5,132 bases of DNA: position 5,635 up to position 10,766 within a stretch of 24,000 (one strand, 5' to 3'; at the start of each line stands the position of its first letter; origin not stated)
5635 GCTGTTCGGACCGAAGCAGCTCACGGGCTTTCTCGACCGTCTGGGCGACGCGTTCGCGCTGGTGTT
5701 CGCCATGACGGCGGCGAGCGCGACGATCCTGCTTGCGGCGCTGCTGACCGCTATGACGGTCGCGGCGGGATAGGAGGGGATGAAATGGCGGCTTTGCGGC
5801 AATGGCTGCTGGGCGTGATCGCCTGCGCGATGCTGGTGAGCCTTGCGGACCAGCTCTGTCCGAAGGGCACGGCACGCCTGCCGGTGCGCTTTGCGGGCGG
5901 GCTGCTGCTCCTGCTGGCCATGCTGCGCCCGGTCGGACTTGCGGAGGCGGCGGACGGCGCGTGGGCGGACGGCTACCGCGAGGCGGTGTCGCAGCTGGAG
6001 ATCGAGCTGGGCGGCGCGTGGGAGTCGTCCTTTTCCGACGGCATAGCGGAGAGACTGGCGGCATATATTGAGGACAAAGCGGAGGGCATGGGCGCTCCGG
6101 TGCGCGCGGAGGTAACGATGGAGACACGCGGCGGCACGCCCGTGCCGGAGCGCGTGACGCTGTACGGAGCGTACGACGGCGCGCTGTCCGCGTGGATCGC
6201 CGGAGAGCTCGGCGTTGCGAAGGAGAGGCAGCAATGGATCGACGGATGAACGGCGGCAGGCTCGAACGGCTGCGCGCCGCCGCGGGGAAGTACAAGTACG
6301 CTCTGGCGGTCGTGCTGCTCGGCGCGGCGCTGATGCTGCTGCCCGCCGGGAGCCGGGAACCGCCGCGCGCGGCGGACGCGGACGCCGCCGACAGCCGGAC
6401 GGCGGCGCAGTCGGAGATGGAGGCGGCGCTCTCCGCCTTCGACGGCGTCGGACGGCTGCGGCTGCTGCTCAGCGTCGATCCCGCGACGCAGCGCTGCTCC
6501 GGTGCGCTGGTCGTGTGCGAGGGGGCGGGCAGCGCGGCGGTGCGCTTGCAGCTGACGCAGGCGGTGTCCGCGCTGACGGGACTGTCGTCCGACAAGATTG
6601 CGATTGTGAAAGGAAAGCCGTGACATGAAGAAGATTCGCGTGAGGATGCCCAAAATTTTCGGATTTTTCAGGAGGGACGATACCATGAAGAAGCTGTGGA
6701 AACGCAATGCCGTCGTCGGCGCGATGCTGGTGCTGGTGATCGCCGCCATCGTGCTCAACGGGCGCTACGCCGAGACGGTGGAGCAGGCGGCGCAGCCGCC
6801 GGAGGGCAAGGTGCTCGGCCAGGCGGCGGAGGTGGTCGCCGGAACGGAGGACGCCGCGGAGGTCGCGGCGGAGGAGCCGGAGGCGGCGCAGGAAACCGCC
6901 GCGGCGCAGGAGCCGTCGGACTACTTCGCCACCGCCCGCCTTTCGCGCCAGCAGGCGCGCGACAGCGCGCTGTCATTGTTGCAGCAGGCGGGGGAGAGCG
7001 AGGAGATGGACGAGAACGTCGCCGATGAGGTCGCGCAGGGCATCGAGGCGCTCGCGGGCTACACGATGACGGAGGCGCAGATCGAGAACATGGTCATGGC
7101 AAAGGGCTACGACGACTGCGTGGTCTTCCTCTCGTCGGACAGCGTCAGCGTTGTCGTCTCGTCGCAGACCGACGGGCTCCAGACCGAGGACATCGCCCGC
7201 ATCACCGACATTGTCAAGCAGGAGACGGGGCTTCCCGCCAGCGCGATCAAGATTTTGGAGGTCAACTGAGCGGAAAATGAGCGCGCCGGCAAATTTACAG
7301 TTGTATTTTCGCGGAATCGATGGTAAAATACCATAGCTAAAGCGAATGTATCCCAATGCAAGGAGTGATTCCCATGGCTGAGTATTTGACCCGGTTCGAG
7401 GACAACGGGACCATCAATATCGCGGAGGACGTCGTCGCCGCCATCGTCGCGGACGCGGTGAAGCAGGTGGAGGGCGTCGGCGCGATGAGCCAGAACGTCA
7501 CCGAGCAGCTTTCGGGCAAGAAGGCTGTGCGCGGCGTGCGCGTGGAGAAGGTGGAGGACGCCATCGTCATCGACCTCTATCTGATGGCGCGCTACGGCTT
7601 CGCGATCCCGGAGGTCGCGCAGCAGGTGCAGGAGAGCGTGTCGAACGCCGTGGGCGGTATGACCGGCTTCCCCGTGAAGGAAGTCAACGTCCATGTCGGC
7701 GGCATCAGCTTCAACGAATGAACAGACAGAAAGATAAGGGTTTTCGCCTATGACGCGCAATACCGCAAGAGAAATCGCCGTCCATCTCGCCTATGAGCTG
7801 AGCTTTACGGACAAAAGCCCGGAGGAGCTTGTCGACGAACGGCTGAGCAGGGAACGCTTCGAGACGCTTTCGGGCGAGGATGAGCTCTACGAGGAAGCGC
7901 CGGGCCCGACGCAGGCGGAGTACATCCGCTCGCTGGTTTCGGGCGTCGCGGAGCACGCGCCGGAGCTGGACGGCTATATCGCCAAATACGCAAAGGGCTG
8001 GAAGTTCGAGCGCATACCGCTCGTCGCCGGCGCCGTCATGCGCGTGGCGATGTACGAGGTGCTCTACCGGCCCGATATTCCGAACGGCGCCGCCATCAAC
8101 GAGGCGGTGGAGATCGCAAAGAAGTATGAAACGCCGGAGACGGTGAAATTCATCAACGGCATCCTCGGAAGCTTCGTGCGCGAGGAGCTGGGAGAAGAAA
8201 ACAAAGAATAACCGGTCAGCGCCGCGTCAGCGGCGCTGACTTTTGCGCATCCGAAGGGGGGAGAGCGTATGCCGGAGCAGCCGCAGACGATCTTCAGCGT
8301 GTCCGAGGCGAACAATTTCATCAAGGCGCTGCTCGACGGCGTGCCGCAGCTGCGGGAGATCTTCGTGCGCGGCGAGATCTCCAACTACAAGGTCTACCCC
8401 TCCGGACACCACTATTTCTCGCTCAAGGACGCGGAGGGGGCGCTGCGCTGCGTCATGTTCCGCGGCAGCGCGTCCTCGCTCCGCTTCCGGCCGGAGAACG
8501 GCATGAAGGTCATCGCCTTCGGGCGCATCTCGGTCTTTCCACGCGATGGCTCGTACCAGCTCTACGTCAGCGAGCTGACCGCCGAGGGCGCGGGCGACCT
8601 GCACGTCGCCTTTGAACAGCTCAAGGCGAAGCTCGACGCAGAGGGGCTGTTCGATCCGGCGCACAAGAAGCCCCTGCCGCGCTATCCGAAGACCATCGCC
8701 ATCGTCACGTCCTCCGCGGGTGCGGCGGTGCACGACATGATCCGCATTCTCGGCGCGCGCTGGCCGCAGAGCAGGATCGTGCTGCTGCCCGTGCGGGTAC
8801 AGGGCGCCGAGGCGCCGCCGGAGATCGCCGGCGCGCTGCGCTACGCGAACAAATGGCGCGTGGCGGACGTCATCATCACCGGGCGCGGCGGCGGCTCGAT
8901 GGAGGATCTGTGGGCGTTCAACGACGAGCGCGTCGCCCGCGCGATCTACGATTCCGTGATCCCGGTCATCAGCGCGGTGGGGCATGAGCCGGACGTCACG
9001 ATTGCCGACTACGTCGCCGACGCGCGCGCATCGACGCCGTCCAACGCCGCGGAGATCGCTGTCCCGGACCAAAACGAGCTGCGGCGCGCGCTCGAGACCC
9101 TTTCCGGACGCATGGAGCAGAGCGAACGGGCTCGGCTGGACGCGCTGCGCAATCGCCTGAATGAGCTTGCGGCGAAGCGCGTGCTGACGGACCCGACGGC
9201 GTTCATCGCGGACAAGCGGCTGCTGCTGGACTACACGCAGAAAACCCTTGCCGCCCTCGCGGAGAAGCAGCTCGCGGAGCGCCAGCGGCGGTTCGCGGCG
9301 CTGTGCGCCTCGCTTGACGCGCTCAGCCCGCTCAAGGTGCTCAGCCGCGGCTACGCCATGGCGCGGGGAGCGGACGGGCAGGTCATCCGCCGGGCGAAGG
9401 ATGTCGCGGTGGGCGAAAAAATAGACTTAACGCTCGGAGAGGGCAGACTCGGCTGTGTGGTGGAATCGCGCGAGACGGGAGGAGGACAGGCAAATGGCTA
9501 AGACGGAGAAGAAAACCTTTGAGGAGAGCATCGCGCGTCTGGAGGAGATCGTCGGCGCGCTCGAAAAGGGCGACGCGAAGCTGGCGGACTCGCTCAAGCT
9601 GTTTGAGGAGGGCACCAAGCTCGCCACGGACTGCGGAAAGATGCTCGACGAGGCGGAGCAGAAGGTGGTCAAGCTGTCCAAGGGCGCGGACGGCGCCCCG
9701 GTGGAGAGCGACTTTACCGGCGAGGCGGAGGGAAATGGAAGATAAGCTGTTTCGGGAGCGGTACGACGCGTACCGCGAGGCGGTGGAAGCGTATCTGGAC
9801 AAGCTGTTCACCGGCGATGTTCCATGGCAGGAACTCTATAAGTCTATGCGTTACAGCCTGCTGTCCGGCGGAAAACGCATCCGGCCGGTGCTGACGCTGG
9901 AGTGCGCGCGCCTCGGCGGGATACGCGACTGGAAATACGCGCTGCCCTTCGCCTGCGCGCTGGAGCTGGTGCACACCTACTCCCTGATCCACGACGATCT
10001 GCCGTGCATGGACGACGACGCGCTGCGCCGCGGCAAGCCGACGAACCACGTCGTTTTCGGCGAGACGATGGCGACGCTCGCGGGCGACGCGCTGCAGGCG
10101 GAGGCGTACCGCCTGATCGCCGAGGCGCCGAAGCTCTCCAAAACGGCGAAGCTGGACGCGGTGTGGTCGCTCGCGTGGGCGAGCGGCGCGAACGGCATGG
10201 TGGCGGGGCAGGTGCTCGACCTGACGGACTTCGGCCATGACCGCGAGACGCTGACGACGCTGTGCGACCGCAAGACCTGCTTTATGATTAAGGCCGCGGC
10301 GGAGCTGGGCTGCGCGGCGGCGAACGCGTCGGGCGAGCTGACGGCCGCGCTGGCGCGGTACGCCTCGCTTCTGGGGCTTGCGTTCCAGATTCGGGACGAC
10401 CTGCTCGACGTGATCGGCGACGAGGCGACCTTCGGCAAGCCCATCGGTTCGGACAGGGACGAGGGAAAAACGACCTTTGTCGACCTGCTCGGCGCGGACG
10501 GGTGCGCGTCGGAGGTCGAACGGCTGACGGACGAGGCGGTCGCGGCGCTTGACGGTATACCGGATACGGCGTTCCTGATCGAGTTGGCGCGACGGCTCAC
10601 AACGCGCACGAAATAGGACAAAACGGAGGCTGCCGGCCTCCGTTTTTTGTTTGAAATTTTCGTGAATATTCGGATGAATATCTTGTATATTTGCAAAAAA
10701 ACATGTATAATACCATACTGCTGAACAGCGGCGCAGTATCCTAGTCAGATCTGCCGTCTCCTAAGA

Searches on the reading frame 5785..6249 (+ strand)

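Call 5: search_protein_families(library=pfam, proteins=[window:5785-6249:+])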
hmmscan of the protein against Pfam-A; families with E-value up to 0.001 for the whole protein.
window:5785-6249:+ (154 aa): 0 families

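Call 7: search_protein_families(library=ncbifam, proteins=[window:5785-6249:+])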
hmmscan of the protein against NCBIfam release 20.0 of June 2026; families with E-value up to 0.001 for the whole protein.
window:5785-6249:+ (154 aa): 1 family
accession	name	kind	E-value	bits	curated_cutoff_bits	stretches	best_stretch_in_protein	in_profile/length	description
TIGR02896.1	spore_III_AF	equivalog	5.6e-07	29.9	61.3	1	3-50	2-49/106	stage III sporulation protein AF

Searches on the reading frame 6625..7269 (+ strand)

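Call 5: search_protein_families(library=pfam, proteins=[window:6625-7269:+])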
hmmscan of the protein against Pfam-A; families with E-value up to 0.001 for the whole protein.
window:6625-7269:+ (214 aa): 1 family
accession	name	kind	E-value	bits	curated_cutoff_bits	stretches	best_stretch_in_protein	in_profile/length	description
PF12685.13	SpoIIIAH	-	2.1e-37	129.4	30.6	1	26-210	1-191/191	SpoIIIAH-like protein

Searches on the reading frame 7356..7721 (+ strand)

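Call 5: search_protein_families(library=pfam, proteins=[window:7356-7721:+])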
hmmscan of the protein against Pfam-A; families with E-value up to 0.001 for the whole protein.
window:7356-7721:+ (121 aa): 1 family
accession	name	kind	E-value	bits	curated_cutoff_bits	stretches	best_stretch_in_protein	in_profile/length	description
PF03780.18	Asp23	-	5.2e-26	91.6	28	1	17-117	2-107/108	Asp23 family, cell envelope-related function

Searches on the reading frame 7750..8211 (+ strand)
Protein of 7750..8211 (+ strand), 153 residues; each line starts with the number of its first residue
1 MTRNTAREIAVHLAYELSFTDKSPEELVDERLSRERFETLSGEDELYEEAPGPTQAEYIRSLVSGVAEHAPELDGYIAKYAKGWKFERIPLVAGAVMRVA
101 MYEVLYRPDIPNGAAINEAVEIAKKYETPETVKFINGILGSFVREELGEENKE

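Call 5: search_protein_families(library=pfam, proteins=[window:7750-8211:+])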
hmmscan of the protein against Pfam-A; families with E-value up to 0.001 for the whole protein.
window:7750-8211:+ (153 aa): 1 family
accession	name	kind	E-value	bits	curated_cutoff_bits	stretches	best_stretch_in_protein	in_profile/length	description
PF01029.23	NusB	-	1.5e-33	116.5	23.1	1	5-144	2-133/133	NusB family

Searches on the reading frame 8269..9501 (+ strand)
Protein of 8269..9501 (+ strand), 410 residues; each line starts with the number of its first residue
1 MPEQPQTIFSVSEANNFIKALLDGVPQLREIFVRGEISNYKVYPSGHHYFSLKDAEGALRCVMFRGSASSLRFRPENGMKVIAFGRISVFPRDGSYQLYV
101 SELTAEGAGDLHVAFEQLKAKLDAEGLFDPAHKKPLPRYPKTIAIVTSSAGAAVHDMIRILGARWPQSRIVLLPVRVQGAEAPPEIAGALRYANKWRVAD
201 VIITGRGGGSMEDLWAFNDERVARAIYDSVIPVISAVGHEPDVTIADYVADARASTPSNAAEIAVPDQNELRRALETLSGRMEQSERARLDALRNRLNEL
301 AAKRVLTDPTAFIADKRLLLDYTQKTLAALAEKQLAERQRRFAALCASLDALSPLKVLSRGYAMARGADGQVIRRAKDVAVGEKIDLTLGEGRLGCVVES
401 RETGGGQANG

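Call 6: search_protein_families(library=pfam, proteins=[window:8269-9501:+])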
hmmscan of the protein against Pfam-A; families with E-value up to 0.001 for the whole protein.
window:8269-9501:+ (410 aa): 3 families
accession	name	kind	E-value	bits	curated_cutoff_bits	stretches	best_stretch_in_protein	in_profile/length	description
PF02601.20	Exonuc_VII_L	-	4.3e-91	306.1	35.9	2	127-340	1-212/315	Exonuclease VII, large subunit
PF13742.12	tRNA_anti_2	-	5.9e-30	103.8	27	1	9-103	1-94/95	OB-fold nucleic acid binding domain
PF01336.31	tRNA_anti-codon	-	4e-10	39.9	27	1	33-104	3-73/75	OB-fold nucleic acid binding domain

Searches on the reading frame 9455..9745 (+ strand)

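Call 6: search_protein_families(library=pfam, proteins=[window:9455-9745:+])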
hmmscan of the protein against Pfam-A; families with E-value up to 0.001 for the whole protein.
window:9455-9745:+ (96 aa): 2 families
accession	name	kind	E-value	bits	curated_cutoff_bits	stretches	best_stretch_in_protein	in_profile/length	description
PF02609.21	Exonuc_VII_S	-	7.2e-20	71.2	24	1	22-72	1-51/52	Exonuclease VII small subunit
PF03285.20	Paralemmin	-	0.00074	19.5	27.3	1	10-70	50-114/333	Paralemmin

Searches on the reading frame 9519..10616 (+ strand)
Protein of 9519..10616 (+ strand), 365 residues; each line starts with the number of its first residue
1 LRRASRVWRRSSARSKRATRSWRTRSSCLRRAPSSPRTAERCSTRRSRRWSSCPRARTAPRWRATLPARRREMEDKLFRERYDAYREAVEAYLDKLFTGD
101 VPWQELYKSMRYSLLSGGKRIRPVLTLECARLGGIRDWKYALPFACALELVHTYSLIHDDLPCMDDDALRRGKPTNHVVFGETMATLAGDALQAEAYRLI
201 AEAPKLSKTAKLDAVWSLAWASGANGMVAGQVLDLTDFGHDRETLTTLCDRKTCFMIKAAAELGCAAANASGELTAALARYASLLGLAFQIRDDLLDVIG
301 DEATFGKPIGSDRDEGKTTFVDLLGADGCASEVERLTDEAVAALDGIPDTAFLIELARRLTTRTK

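Call 6: search_protein_families(library=pfam, proteins=[window:9519-10616:+])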
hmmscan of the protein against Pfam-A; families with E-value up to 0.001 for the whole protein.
window:9519-10616:+ (365 aa): 1 family
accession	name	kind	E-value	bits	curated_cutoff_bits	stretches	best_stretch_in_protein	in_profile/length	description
PF00348.22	polyprenyl_synt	-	1.4e-51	175.6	27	1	104-328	2-221/251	Polyprenyl synthetase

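Call 7: search_protein_families(library=ncbifam, proteins=[window:9519-10616:+])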
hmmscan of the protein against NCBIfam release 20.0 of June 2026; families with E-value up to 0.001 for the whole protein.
window:9519-10616:+ (365 aa): 16 families
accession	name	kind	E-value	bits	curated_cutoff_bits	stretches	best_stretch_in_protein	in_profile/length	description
NF045485.1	FPPsyn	subfamily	1.6e-88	296.6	275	1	85-364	4-287/288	farnesyl diphosphate synthase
NF045685.1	GGPPSynCrtE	equivalog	8.1e-70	235.1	460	1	85-364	10-292/293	geranylgeranyl diphosphate synthase CrtE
NF007877.0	PRK10581.1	equivalog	1.4e-65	221.5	321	1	78-351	3-281/299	(2E,6E)-farnesyl diphosphate synthase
NF040698.1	IdsA_Meth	equivalog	3.5e-53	180.9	468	1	83-322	8-246/328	short chain isoprenyl diphosphate synthase IdsA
NF041169.1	f2_encap_cargo4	exception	1.8e-52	178.7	450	1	116-321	48-248/334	family 2 encapsulin nanocompartment cargo protein polyprenyl transferase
NF041003.1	GGPP_syn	equivalog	1.9e-46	158.7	500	1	87-321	11-242/326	geranylgeranyl diphosphate synthase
NF045549.1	GGPPsyn_IdsB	equivalog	1.1e-35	123.3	475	1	116-321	63-264/346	geranylgeranyl diphosphate synthase IdsB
TIGR02748.1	GerC3_HepT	equivalog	3.9e-32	111.6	456.55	1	113-321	38-238/319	heptaprenyl diphosphate synthase component II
NF045628.1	HxpDPsynlarge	equivalog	2.6e-30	105.5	500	1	89-326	8-235/311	hexaprenyl-diphosphate synthase large subunit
NF008140.0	PRK10888.1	equivalog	1e-28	100.6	412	1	110-335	35-253/323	octaprenyl diphosphate synthase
NF042417.1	NPPPS_Mycobact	equivalog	2.5e-28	99.1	600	1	108-338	46-268/335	nonaprenyl/(2E,6E)-farnesyl/geranylgeranyl diphosphat synthase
NF040789.2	gerfarn_diphsyn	equivalog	1e-27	97.2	560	1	145-336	88-276/345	geranylfarnesyl diphosphate synthase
NF042416.1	GFPPS_Mycobact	equivalog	1.4e-25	90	600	1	103-320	27-261/350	bifunctional (2E,6E)-farnesyl/geranyl diphosphate synthase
TIGR02749.1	prenyl_cyano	equivalog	2.4e-23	82.7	383.2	1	115-320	41-241/322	solanesyl diphosphate synthase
NF040627.1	GFPS_Meth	equivalog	4.4e-20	72.3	600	1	100-299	22-211/285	geranylfarnesyl diphosphate synthase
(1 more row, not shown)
